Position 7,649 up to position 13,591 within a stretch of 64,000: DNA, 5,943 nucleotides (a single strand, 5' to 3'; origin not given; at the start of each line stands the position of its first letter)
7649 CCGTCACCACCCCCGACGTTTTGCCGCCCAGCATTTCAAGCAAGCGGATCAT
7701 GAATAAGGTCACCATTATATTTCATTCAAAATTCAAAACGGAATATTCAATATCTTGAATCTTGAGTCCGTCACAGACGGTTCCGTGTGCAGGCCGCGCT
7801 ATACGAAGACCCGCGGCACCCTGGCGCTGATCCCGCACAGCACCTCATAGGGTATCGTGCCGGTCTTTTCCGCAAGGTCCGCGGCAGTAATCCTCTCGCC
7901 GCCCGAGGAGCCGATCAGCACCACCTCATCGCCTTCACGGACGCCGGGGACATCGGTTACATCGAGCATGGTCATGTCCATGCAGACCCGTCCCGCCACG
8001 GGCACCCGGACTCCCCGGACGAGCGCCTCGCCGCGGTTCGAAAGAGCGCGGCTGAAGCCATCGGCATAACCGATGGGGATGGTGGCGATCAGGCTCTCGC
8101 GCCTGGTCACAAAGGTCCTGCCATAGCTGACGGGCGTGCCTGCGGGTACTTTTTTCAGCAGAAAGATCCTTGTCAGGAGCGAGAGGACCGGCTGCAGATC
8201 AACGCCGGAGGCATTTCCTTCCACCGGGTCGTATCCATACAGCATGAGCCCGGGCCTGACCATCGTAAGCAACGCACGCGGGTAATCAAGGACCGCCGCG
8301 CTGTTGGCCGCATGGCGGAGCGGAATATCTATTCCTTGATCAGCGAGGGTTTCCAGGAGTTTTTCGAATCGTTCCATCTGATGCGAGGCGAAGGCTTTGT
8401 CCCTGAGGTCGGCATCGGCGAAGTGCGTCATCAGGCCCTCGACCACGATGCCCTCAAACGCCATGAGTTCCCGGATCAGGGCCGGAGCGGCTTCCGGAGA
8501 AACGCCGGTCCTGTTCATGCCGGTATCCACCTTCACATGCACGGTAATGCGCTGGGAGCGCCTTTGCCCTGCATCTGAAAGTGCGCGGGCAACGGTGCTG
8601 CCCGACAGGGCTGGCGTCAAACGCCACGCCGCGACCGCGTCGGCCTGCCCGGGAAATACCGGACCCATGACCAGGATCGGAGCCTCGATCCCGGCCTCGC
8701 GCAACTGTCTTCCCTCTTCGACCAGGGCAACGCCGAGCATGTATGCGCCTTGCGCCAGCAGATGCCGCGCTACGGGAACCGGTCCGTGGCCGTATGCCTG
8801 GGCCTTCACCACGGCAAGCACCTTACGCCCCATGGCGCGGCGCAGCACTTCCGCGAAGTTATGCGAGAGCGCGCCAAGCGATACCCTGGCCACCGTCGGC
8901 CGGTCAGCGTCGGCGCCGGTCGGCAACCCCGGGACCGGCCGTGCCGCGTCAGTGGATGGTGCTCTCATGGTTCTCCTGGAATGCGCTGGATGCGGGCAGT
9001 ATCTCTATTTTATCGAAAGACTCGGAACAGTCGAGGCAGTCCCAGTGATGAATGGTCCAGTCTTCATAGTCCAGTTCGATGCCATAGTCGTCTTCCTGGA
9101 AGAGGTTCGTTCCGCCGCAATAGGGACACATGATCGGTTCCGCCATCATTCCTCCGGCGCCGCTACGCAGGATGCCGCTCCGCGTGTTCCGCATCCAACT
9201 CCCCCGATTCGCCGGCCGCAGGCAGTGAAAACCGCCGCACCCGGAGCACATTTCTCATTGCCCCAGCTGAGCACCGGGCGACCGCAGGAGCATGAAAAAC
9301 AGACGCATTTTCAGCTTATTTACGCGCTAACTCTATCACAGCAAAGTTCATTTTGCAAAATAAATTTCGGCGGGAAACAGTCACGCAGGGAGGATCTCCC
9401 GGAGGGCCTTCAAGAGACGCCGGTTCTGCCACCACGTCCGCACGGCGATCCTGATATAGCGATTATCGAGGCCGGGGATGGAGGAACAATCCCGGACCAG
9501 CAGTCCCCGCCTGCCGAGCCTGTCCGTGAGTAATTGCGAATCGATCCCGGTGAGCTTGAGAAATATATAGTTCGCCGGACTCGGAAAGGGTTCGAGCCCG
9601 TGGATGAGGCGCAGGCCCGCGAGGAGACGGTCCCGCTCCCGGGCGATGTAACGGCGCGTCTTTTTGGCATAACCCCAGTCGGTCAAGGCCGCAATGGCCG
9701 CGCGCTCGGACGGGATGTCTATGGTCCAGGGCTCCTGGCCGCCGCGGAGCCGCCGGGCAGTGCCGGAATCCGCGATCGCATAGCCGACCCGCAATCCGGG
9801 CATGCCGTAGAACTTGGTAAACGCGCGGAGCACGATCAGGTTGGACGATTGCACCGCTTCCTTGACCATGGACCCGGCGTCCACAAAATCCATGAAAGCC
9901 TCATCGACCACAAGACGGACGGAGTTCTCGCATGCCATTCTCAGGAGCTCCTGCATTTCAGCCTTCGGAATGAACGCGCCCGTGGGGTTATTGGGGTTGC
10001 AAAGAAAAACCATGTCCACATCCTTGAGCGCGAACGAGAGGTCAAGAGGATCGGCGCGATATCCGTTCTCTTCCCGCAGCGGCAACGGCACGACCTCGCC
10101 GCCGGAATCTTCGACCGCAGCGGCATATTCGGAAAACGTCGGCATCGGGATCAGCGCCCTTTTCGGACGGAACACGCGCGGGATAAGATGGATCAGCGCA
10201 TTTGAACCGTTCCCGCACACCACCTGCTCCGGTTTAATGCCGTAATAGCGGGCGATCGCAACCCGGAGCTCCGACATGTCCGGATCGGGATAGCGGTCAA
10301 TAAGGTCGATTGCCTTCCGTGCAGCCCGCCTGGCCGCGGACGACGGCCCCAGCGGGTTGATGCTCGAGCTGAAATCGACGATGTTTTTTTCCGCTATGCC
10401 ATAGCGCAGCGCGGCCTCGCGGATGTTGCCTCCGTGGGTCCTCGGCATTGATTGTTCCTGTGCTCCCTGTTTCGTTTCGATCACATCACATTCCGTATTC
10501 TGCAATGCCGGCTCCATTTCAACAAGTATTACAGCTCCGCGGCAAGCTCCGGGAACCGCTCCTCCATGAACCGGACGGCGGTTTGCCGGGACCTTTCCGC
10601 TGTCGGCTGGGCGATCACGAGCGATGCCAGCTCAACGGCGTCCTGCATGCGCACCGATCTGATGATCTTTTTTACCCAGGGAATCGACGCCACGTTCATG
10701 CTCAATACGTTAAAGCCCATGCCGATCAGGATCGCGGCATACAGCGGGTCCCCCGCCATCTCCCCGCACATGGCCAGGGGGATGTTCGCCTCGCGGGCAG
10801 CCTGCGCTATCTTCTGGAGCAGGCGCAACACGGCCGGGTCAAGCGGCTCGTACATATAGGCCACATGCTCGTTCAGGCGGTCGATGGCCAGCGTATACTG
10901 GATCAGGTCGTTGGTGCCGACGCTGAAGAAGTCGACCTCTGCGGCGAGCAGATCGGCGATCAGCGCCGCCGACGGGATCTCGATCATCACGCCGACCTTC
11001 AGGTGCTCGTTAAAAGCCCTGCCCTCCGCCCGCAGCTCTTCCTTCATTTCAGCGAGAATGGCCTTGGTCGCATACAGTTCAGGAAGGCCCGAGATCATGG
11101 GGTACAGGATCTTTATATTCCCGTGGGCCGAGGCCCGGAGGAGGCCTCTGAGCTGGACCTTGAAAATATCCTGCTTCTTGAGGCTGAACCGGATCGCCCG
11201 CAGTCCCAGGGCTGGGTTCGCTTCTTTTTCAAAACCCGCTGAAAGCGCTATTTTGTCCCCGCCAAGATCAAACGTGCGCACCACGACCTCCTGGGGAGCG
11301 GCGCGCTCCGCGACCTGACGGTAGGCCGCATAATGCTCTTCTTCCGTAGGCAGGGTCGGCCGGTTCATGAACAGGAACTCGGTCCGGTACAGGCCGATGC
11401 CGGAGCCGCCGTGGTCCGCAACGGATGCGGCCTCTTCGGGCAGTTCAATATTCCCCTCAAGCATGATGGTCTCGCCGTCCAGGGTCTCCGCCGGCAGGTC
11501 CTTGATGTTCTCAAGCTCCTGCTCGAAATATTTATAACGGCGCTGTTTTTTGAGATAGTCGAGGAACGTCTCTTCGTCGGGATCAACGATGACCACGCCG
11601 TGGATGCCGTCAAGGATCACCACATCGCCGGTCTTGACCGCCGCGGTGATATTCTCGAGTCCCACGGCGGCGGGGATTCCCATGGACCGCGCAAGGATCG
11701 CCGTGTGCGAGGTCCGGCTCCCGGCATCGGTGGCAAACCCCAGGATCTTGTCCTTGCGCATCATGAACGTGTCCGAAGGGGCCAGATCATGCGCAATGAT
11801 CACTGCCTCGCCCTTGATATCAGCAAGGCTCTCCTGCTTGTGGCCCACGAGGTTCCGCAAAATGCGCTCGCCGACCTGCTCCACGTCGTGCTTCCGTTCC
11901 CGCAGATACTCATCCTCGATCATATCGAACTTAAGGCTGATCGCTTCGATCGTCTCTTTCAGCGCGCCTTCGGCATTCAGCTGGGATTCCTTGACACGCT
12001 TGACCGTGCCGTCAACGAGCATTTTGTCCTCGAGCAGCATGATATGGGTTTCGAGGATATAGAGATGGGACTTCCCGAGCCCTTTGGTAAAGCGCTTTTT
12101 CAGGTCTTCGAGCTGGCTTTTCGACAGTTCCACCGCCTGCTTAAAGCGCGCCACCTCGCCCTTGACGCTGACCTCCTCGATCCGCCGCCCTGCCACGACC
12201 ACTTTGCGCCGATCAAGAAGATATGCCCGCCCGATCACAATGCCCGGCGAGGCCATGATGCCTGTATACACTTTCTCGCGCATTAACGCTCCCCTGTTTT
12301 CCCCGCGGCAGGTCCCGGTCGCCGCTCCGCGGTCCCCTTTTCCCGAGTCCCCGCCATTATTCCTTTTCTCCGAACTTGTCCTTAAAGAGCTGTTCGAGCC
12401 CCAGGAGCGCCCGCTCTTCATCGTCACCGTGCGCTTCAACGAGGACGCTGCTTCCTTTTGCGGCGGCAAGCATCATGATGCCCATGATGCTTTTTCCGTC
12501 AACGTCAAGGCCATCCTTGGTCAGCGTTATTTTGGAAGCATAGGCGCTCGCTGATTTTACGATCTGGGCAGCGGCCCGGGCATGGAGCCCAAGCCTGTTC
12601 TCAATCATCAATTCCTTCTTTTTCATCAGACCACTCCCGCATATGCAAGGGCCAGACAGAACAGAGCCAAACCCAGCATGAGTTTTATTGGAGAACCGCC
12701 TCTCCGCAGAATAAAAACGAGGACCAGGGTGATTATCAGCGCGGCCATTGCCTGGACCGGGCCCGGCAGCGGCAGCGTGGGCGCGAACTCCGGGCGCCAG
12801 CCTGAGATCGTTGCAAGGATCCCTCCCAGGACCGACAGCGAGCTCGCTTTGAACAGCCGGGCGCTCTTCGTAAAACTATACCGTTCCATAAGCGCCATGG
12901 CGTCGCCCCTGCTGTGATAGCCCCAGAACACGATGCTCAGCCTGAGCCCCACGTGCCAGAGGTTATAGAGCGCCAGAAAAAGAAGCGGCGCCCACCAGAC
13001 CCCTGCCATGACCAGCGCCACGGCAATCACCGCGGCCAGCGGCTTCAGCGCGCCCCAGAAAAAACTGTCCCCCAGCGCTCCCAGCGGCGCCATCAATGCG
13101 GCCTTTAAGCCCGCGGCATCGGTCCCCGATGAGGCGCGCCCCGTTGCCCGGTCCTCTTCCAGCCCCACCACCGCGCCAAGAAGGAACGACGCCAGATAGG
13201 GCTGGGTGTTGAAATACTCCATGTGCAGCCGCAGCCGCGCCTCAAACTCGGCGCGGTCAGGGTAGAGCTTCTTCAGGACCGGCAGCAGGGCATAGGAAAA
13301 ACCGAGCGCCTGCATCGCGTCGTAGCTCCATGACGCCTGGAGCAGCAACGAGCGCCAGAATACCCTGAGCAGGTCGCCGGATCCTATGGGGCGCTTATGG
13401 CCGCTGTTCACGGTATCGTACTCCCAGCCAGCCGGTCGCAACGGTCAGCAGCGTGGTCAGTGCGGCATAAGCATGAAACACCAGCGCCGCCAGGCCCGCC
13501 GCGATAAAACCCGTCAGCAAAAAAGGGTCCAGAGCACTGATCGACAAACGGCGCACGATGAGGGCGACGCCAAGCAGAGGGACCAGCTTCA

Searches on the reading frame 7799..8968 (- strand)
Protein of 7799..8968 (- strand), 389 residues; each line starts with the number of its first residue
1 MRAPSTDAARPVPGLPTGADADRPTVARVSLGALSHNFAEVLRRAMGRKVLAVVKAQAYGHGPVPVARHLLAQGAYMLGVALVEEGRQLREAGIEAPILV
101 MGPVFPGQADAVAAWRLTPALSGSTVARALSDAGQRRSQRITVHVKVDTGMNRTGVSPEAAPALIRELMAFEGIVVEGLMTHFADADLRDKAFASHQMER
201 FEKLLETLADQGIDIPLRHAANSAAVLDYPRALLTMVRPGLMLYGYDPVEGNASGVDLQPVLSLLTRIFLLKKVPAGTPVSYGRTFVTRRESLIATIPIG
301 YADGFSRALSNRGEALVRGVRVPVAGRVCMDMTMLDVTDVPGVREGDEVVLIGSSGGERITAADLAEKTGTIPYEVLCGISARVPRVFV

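Call 60: search_protein_families(library=pfam, proteins=[window:7799-8968:-], max_evalue=0.00001)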
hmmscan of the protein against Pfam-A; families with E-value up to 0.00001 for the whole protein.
window:7799-8968:- (389 aa): 2 families
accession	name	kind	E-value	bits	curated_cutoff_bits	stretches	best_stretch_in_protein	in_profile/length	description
PF01168.26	Ala_racemase_N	-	3.7e-70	236.5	24.1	1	29-248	1-220/220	Alanine racemase, N-terminal domain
PF00842.27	Ala_racemase_C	-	1.5e-50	170.5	25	1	261-387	1-126/127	Alanine racemase, C-terminal domain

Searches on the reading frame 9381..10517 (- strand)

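Call 60: search_protein_families(library=pfam, proteins=[window:9381-10517:-], max_evalue=0.00001)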
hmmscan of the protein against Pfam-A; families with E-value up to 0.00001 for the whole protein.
window:9381-10517:- (378 aa): 1 family
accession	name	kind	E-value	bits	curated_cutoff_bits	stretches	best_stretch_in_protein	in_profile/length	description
PF00155.27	Aminotran_1_2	-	2.2e-54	185.5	19.7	1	45-372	2-361/361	Aminotransferase class I and II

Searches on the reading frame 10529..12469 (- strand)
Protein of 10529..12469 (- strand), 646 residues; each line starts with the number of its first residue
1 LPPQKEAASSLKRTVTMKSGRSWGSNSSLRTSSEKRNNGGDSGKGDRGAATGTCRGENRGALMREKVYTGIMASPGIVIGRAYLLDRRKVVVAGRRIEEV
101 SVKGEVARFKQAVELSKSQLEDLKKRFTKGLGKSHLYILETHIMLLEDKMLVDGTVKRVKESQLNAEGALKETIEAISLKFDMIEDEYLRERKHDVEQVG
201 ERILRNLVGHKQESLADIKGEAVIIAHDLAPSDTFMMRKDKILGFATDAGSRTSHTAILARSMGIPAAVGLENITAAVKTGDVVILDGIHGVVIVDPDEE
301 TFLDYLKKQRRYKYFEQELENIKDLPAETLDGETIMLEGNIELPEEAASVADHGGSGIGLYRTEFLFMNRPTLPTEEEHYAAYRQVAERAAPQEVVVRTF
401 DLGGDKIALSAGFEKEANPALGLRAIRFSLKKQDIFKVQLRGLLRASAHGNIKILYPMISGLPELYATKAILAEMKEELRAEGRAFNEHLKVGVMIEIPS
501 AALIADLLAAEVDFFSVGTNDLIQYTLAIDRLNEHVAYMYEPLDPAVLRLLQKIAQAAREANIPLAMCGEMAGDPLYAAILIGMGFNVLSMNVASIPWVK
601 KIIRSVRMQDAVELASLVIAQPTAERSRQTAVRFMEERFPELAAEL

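Call 60: search_protein_families(library=pfam, proteins=[window:10529-12469:-], max_evalue=0.00001)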
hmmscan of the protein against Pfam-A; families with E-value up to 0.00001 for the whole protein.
window:10529-12469:- (646 aa): 3 families
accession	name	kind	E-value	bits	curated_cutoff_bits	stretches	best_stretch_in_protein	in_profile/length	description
PF02896.24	PEP-utilizers_C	-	6.1e-105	351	22.8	1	317-606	2-291/293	PEP-utilising enzyme, PEP-binding domain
PF05524.18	PEP-utilisers_N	-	1.3e-30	106.5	24.4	1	69-192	1-121/121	PEP-utilising enzyme, N-terminal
PF00391.29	PEP-utilizers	-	2.6e-22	78.7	23.1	1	221-291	4-72/72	PEP-utilising enzyme, mobile domain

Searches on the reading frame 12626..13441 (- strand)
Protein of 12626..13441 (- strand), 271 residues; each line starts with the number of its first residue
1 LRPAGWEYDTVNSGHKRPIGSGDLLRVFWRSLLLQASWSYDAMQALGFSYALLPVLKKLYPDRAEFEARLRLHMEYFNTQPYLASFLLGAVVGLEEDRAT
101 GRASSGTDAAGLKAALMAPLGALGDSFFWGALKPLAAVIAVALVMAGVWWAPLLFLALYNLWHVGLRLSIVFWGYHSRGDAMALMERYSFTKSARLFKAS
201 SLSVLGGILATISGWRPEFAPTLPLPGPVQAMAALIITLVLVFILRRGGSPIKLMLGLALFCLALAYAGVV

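Call 60: search_protein_families(library=pfam, proteins=[window:12626-13441:-], max_evalue=0.00001)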
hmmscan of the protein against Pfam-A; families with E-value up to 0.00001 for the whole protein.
window:12626-13441:- (271 aa): 1 family
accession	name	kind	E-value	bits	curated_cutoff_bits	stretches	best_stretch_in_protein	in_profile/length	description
PF03613.19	EIID-AGA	-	8.1e-54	183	25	1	21-270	4-264/265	PTS system mannose/fructose/sorbose family IID component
